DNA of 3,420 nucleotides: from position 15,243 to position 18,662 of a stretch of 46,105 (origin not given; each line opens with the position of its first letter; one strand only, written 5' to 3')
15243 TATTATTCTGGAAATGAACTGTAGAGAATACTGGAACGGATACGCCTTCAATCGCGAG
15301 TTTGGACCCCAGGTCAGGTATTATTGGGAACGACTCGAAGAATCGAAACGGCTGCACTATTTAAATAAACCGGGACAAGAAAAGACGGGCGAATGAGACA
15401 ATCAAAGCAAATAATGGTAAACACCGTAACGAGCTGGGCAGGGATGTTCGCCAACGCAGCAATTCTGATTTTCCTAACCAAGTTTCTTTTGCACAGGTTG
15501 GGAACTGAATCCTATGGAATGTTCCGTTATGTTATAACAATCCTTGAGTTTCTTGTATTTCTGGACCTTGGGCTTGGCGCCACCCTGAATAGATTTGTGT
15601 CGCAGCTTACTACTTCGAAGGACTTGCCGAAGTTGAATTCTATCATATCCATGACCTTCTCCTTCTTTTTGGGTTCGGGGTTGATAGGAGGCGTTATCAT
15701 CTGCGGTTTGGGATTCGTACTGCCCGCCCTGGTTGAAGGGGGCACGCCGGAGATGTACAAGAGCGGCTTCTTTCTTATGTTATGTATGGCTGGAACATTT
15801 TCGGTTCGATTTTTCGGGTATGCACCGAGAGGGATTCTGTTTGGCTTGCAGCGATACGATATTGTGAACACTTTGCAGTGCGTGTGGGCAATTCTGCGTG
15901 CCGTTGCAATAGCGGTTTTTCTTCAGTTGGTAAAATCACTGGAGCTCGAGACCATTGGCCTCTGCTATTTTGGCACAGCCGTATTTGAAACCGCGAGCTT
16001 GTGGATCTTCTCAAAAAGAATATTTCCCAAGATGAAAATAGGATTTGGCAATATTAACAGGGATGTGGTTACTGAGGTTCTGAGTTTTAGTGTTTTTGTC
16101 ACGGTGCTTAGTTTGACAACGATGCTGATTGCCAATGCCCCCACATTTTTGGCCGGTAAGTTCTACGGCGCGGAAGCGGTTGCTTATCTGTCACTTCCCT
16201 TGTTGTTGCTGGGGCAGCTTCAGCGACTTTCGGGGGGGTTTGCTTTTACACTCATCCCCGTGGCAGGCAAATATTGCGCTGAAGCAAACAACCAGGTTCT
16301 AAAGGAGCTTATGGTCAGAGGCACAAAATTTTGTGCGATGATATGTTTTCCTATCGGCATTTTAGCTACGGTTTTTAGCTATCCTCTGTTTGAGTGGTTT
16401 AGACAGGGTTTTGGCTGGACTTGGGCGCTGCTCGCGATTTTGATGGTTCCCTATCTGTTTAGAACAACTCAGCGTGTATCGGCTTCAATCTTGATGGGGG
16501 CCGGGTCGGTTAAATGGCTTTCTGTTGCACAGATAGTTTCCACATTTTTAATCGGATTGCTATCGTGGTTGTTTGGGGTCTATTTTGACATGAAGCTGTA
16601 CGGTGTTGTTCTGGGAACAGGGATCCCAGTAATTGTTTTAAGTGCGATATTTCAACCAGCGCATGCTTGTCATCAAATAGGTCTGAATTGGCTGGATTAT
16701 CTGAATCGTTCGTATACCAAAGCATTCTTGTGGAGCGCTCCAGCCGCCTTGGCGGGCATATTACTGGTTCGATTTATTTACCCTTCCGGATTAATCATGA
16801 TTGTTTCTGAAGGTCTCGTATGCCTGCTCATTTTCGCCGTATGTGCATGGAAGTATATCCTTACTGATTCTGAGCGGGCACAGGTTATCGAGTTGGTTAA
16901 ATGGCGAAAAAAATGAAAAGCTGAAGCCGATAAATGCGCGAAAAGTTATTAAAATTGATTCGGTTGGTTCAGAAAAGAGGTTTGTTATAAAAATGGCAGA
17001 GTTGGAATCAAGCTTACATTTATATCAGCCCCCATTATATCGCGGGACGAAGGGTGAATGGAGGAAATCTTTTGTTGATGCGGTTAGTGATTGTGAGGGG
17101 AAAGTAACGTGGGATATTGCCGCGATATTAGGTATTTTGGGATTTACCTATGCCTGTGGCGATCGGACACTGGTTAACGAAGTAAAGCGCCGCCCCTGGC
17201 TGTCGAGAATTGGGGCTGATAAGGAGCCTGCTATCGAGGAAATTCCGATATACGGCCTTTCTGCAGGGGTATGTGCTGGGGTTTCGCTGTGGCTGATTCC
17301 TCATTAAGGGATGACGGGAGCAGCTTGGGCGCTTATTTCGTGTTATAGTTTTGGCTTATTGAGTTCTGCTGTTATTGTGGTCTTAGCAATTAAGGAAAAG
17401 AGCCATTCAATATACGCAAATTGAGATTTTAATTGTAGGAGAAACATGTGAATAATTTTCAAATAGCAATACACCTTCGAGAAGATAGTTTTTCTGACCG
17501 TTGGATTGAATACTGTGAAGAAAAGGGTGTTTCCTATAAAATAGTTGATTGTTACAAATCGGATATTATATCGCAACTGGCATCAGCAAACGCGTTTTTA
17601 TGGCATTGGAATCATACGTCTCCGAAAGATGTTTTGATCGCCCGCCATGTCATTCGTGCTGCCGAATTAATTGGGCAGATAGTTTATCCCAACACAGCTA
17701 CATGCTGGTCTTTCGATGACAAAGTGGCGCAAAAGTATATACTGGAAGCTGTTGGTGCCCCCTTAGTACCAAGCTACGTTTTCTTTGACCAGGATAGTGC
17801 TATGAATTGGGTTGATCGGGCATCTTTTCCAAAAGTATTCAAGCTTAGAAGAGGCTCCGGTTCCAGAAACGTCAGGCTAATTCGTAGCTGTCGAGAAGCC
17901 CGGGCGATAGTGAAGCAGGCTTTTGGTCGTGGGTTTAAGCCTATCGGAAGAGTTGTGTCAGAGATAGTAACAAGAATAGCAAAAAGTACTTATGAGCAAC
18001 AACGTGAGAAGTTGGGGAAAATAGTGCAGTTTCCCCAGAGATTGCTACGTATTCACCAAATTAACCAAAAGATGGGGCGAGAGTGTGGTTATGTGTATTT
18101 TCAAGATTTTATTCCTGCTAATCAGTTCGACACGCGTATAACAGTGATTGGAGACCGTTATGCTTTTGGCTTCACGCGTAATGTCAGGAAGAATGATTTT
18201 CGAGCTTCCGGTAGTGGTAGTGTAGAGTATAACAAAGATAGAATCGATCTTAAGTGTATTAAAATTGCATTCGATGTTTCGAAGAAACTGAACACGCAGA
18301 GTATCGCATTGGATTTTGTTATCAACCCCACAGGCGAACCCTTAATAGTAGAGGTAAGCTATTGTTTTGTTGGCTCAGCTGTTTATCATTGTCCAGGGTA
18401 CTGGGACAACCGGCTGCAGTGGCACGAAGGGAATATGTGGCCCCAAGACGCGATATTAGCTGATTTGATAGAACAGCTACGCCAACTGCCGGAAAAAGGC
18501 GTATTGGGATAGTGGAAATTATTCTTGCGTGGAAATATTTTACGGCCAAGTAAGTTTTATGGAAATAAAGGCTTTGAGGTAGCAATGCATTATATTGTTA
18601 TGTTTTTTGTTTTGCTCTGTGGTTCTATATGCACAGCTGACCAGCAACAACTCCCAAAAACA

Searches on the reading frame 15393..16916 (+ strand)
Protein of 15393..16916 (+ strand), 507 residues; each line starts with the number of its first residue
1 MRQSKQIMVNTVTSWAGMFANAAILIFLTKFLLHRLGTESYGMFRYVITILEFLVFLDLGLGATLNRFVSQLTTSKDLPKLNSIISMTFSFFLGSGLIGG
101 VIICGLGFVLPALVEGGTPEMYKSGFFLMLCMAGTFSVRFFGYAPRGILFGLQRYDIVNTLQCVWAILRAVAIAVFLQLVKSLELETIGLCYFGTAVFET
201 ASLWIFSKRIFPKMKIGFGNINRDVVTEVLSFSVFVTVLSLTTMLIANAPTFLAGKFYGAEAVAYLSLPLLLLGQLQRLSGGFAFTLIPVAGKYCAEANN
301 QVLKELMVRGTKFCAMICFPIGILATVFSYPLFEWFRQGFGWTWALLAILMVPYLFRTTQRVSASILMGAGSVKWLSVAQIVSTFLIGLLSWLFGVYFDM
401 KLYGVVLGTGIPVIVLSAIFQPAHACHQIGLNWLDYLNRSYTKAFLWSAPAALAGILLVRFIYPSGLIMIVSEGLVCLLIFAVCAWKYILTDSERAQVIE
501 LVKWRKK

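Call 8: search_protein_families(library=pfam, proteins=[window:15393-16916:+], max_evalue=0.001)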
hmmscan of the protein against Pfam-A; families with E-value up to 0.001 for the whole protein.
window:15393-16916:+ (507 aa): 3 families
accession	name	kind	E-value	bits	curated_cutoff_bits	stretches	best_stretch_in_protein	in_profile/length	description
PF01943.22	Polysacc_synt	-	1.2e-12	48.3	28.2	1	23-293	16-272/274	Polysaccharide biosynthesis protein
PF01554.23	MatE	-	7.6e-06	26.1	24.9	1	241-389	7-156/161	MatE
PF13440.11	Polysacc_synt_3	-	0.00012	21.9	23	1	200-334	154-281/293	Polysaccharide biosynthesis protein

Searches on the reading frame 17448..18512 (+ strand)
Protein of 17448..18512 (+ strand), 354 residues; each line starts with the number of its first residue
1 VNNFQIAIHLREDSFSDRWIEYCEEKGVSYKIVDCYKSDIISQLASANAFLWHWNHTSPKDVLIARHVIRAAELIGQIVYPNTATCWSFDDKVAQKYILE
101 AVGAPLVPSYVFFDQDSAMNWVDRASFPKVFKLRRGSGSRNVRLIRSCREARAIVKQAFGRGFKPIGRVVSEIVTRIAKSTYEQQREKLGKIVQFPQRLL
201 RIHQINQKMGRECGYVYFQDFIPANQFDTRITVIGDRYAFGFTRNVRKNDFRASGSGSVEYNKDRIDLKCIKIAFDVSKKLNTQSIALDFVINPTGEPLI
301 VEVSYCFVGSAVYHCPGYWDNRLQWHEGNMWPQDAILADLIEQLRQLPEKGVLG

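Call 8: search_protein_families(library=pfam, proteins=[window:17448-18512:+], max_evalue=0.001)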
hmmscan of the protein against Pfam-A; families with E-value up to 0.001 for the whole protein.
window:17448-18512:+ (354 aa): 1 family
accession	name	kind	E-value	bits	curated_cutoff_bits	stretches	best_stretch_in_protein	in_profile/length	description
PF08443.16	RimK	-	4.9e-05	23.5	21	0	217-303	77-163/188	RimK-like ATP-grasp domain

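Call 45: search_protein_families(library=ncbifam, proteins=[window:17448-18512:+], max_evalue=0.00001)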
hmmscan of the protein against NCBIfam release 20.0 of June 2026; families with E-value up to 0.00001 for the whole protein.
window:17448-18512:+ (354 aa): 3 families
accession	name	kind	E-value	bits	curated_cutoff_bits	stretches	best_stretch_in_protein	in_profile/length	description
TIGR00768.1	rimK_fam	subfamily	7.6e-17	61.6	143.4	2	19-156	16-152/276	RimK family alpha-L-glutamate ligase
TIGR02144.1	LysX_arch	equivalog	7.4e-14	51.5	275.6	1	70-156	66-152/281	lysine biosynthesis protein LysX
NF040720.1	MptN_Meth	equivalog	3e-06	26.5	350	0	153-313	138-275/291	tetrahydromethanopterin:alpha-L-glutamate ligase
